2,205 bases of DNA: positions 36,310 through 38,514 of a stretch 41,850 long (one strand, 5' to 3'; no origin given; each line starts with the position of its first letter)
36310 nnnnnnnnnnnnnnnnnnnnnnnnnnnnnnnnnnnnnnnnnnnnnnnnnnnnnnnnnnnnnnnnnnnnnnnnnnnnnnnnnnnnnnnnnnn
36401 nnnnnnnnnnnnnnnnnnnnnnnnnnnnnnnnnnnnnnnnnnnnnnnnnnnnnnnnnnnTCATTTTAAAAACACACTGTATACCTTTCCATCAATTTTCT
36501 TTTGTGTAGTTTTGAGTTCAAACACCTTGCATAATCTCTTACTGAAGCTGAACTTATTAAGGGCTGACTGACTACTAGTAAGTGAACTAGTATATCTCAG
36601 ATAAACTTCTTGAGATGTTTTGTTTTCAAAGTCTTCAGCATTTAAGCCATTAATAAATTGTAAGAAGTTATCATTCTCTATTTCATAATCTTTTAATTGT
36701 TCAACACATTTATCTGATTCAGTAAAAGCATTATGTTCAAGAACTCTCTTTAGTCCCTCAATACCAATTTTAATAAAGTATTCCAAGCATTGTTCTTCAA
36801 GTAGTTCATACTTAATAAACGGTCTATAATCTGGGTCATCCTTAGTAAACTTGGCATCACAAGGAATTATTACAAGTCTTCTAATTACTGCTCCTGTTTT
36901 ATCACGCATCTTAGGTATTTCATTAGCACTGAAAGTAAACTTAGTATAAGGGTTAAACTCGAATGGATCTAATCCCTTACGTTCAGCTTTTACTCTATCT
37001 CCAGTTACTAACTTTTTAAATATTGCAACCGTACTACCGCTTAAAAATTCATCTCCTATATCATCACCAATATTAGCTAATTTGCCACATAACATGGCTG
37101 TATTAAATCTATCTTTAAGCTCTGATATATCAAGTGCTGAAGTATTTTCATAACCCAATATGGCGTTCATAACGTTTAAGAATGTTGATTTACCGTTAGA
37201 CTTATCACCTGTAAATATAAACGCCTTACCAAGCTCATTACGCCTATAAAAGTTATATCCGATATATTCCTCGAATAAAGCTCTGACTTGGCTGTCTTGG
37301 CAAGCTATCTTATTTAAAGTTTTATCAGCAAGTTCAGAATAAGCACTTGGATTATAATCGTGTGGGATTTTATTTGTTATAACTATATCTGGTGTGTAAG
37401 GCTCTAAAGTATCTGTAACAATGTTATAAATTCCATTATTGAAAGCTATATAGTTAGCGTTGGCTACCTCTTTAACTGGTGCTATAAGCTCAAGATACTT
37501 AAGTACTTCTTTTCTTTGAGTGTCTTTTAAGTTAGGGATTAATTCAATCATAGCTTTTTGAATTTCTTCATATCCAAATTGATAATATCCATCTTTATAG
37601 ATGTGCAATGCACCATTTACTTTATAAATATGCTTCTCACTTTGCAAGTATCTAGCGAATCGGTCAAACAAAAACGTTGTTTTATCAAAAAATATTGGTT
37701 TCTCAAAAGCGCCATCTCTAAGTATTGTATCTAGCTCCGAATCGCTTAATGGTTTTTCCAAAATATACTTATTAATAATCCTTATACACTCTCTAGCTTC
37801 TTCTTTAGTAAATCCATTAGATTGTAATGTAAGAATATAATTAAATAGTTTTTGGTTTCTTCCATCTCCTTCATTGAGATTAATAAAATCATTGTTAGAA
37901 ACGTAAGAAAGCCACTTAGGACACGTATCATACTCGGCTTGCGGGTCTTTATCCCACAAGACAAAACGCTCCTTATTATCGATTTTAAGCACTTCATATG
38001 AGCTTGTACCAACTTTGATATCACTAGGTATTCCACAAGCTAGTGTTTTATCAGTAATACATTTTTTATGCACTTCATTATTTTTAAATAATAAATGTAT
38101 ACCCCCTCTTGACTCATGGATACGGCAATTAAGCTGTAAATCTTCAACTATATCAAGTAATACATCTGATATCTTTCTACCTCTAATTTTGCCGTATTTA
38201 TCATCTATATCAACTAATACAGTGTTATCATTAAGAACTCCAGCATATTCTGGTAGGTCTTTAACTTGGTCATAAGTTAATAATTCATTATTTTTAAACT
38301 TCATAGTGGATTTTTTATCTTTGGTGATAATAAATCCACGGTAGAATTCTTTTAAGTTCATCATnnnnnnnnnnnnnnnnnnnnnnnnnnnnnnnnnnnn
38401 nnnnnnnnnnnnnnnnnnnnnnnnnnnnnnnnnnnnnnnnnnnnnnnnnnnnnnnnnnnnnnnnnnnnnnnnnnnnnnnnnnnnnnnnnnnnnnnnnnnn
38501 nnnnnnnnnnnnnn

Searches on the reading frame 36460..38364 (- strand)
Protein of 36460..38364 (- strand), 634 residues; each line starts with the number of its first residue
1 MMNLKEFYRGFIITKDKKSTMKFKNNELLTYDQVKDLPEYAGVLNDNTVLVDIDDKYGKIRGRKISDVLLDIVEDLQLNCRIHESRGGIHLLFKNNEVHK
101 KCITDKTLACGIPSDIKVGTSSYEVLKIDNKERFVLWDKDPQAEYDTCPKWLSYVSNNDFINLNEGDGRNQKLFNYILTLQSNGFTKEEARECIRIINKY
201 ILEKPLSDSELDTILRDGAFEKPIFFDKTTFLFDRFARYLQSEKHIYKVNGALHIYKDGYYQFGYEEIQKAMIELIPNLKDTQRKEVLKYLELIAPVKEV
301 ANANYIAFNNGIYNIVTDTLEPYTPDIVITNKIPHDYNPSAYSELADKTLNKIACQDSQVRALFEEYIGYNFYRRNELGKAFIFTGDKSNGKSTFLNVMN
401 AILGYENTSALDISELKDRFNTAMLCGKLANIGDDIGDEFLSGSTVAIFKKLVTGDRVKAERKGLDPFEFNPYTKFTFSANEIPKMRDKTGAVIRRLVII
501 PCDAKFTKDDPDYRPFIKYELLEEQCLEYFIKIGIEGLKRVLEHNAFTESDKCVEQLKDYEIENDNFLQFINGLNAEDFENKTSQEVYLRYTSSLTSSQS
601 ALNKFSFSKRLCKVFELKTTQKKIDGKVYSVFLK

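Call 37: search_protein_families(library=pfam, proteins=[window:36460-38364:-], max_evalue=0.01)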
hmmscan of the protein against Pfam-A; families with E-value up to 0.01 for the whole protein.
window:36460-38364:- (634 aa): 2 families
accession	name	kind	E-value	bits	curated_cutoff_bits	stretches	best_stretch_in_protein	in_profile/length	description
PF19263.5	DUF5906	-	2.3e-25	89.9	27.6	1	384-496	1-114/114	Family of unknown function (DUF5906)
PF08706.16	D5_N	-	1.3e-11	45.4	22.4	1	231-353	39-143/145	D5 N terminal like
